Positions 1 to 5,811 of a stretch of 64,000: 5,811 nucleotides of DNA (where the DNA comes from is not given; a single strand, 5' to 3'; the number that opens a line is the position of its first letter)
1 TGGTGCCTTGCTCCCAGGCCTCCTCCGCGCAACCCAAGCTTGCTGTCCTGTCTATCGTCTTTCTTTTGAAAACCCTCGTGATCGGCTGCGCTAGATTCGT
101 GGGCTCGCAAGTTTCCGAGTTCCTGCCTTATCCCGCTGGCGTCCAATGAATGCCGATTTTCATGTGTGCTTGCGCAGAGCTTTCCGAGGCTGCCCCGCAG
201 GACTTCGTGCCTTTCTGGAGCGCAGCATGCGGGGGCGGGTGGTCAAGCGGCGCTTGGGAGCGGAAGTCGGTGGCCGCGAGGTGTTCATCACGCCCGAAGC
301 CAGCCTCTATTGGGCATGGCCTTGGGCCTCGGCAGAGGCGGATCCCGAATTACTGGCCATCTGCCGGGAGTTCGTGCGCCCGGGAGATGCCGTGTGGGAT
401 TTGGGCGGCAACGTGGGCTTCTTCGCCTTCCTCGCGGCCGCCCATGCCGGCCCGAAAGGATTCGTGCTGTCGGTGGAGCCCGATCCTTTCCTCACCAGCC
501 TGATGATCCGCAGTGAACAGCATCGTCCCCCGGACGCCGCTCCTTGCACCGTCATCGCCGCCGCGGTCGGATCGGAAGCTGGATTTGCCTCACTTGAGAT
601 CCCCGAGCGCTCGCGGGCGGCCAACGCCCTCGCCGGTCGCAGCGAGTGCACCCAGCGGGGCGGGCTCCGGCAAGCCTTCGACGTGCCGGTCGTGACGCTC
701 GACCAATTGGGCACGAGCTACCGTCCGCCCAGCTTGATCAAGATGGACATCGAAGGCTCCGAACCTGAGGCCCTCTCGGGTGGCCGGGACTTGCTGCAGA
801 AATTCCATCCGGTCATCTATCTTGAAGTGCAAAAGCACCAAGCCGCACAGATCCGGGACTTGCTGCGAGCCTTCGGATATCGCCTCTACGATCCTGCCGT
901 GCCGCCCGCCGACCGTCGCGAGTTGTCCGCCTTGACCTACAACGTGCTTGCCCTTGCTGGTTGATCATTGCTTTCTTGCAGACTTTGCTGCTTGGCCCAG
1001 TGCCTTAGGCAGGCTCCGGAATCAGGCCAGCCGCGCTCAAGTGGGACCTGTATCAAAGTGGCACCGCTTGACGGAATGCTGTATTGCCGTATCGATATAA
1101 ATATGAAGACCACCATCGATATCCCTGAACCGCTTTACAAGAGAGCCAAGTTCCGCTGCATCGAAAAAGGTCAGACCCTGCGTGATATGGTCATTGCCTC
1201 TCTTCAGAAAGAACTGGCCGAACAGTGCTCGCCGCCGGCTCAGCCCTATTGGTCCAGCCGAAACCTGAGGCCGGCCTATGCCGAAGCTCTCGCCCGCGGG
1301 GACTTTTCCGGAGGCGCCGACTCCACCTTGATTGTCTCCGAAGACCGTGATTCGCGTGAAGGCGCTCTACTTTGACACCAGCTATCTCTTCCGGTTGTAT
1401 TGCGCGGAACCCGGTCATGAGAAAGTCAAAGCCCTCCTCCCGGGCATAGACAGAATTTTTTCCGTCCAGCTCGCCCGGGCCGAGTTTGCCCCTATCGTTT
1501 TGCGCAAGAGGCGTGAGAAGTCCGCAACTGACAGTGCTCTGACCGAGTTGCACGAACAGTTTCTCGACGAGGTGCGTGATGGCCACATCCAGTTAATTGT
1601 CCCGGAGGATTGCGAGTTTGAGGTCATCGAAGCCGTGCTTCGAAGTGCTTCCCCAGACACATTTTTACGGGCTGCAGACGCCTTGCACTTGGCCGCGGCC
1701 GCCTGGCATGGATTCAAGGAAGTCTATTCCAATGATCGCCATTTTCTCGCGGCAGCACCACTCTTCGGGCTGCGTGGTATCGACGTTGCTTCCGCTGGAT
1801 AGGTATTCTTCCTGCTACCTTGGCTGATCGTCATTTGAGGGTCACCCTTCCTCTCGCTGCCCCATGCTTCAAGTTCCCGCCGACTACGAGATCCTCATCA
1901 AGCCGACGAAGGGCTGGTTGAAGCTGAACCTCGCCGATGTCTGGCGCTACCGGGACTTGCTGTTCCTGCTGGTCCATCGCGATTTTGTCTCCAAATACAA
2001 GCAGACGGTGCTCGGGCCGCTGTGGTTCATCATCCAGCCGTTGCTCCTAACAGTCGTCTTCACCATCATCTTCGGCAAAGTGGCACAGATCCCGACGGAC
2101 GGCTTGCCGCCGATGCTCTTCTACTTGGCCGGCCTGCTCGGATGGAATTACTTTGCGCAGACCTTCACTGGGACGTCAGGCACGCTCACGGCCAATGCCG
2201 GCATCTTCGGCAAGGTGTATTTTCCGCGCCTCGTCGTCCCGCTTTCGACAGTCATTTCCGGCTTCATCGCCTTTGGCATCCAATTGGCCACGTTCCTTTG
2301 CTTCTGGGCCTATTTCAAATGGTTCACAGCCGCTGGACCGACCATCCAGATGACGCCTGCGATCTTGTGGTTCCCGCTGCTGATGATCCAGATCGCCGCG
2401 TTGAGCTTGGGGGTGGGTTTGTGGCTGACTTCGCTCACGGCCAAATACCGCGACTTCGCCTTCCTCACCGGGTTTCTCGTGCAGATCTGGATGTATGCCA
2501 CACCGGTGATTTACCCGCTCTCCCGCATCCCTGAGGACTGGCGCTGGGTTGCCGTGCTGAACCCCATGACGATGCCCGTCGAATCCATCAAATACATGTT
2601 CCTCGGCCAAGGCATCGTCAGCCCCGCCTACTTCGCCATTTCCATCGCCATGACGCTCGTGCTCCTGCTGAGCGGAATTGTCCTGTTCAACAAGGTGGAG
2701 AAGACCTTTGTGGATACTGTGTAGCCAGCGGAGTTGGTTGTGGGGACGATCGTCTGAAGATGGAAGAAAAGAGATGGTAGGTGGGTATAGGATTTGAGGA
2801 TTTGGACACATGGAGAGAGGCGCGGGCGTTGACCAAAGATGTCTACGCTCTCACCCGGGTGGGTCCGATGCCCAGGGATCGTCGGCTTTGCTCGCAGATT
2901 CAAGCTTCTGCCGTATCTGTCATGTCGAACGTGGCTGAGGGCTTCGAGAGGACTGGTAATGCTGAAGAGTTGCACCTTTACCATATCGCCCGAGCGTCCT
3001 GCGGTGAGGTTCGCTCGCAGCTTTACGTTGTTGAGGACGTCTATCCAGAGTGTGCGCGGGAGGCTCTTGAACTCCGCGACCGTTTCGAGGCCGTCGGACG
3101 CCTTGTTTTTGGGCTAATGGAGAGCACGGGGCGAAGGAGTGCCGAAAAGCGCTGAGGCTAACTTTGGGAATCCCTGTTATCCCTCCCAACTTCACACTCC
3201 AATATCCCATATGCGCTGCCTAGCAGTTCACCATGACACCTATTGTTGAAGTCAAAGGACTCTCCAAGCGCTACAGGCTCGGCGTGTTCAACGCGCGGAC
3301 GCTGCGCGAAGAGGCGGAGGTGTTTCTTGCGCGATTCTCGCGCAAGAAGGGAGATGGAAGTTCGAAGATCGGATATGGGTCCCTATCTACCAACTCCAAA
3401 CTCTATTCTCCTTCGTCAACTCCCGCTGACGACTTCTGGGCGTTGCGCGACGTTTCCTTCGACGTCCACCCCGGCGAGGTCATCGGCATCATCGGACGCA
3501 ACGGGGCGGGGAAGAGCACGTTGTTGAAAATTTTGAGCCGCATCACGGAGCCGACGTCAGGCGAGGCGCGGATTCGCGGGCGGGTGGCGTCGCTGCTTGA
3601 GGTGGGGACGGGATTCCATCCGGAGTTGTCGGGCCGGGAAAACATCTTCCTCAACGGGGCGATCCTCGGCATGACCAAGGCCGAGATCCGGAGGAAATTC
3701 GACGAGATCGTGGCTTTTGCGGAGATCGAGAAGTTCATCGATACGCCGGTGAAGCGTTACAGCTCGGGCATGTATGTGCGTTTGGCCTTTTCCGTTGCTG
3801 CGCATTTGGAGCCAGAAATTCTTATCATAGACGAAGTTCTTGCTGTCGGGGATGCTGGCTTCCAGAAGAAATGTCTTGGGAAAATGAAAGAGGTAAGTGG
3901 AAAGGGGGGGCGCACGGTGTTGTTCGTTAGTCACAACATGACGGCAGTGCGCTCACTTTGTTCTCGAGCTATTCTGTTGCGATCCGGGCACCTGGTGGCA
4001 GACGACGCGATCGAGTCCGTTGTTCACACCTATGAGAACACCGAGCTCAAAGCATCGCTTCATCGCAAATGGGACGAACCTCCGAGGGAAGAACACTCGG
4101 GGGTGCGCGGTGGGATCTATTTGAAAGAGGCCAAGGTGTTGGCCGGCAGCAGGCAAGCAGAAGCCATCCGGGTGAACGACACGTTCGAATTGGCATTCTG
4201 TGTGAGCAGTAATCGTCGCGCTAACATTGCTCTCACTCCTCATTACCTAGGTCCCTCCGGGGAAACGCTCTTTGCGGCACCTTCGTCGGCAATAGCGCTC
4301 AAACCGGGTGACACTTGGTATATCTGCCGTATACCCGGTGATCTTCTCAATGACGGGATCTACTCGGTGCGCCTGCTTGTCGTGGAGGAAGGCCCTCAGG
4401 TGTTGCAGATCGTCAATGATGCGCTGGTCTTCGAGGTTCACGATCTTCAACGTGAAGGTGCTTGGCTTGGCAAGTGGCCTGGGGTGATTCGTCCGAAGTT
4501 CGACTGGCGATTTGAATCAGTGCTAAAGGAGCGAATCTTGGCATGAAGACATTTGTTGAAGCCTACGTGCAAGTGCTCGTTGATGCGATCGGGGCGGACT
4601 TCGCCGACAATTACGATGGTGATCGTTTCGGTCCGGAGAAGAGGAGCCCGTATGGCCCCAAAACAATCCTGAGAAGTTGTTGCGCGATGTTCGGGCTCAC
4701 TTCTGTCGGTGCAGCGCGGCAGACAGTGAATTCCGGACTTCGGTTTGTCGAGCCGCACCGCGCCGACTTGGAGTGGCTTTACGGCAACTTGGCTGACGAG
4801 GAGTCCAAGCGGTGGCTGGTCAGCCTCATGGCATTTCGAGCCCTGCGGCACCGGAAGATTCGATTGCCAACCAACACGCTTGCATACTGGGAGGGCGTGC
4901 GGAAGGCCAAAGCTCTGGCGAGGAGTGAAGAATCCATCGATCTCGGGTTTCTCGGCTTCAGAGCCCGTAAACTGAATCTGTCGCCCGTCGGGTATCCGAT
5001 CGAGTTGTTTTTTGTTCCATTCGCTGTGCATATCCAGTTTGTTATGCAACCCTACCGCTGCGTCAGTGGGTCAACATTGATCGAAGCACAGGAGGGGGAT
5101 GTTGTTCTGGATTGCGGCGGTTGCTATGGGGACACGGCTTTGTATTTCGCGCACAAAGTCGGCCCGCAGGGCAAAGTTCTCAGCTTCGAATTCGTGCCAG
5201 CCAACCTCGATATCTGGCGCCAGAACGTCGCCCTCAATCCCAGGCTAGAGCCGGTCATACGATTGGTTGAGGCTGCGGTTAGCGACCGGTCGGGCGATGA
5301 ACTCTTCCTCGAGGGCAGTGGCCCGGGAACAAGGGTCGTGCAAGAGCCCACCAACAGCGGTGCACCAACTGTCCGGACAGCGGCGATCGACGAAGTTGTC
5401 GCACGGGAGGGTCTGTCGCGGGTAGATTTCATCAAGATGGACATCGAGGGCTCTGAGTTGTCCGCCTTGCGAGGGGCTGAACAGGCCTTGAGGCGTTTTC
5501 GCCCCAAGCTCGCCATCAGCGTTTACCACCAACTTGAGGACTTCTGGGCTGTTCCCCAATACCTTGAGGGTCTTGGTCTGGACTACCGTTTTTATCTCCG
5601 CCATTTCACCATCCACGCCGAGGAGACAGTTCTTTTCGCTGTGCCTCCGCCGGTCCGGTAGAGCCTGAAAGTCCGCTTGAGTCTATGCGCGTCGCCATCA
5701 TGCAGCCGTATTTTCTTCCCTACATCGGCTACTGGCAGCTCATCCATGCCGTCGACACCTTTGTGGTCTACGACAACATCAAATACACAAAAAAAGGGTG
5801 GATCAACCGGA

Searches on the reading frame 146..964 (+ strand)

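Call 4: search_protein_families(library=pfam, proteins=[window:146-964:+], max_evalue=0.01)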
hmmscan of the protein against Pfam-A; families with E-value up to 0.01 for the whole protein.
window:146-964:+ (272 aa): 1 family
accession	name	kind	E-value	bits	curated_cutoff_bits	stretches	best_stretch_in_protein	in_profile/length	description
PF05050.19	Methyltransf_21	-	1.1e-18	68.4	22.7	1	85-247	1-173/173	Methyltransferase FkbM domain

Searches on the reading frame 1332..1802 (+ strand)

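Call 4: search_protein_families(library=pfam, proteins=[window:1332-1802:+], max_evalue=0.01)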
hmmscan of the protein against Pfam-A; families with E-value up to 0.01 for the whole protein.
window:1332-1802:+ (156 aa): 1 family
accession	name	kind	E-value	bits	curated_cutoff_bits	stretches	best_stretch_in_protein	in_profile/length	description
PF01850.27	PIN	-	8.6e-13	49.4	23.6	1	13-141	2-117/120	PIN domain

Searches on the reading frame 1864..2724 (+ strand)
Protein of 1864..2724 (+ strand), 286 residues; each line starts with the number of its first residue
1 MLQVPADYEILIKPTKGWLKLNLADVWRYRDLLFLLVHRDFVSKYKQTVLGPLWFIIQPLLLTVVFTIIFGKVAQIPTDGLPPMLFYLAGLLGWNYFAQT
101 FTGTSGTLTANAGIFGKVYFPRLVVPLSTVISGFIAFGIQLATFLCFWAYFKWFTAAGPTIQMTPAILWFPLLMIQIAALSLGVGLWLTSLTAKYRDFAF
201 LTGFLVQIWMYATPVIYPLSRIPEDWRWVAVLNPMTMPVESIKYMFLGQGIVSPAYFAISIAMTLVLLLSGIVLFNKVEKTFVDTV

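Call 4: search_protein_families(library=pfam, proteins=[window:1864-2724:+], max_evalue=0.01)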
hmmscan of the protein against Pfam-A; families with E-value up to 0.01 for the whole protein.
window:1864-2724:+ (286 aa): 1 family
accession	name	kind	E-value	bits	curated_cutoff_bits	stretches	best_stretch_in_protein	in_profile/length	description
PF01061.29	ABC2_membrane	-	3.1e-19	69.8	26.9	1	33-246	3-210/211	ABC-2 type transporter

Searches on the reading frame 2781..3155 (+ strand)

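Call 4: search_protein_families(library=pfam, proteins=[window:2781-3155:+], max_evalue=0.01)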
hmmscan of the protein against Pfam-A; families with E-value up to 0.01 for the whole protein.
window:2781-3155:+ (124 aa): 1 family
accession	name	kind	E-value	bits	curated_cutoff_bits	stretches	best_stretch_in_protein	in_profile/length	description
PF05635.17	23S_rRNA_IVP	-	9.9e-24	84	33.8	1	6-108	1-103/106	23S rRNA-intervening sequence protein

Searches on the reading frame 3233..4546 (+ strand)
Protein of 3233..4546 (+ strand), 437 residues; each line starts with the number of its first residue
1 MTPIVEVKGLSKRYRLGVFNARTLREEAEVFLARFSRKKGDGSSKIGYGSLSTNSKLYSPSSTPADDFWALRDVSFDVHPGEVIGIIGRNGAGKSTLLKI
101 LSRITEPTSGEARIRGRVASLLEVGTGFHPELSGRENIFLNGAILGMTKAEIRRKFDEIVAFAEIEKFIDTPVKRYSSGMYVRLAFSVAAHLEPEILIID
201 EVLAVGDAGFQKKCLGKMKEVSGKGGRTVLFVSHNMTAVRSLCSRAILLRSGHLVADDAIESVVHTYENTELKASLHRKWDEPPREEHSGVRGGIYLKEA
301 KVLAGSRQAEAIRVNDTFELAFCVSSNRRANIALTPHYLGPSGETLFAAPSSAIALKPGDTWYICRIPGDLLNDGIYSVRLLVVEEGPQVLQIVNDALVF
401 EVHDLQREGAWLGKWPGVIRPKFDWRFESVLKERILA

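Call 4: search_protein_families(library=pfam, proteins=[window:3233-4546:+], max_evalue=0.01)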
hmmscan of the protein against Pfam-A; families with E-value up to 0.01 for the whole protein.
window:3233-4546:+ (437 aa): 5 families
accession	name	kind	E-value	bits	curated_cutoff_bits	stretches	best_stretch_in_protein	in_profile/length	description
PF00005.33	ABC_tran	-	1.6e-22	81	25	1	71-202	1-135/137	ABC transporter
PF13304.12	AAA_21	-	7.9e-06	26.6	27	1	84-104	2-22/304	AAA domain, putative AbiEii toxin, Type IV TA system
PF13476.12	AAA_23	-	0.0011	20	27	1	72-104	11-42/201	AAA domain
PF13555.12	AAA_29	-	0.002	18.3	27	1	74-98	15-39/61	P-loop containing region of AAA domain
PF13175.12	AAA_15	-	0.0075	16.4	32.1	1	71-106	14-48/374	AAA ATPase domain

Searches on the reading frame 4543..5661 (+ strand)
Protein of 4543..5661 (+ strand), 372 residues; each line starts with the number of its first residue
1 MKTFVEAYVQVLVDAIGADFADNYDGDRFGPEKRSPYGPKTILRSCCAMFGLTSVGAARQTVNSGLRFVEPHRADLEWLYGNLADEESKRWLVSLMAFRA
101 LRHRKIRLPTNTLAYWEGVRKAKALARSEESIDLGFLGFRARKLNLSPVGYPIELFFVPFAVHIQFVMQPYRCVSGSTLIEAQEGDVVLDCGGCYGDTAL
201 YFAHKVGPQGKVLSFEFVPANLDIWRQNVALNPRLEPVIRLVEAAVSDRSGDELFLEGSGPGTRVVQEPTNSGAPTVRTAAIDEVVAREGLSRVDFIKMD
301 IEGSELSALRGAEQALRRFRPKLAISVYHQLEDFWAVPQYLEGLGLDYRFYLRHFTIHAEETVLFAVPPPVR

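Call 4: search_protein_families(library=pfam, proteins=[window:4543-5661:+], max_evalue=0.01)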
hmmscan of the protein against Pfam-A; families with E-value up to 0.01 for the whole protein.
window:4543-5661:+ (372 aa): 1 family
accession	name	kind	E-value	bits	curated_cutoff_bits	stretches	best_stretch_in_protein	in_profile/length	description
PF05050.19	Methyltransf_21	-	1.1e-23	84.6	22.7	1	190-345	1-170/173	Methyltransferase FkbM domain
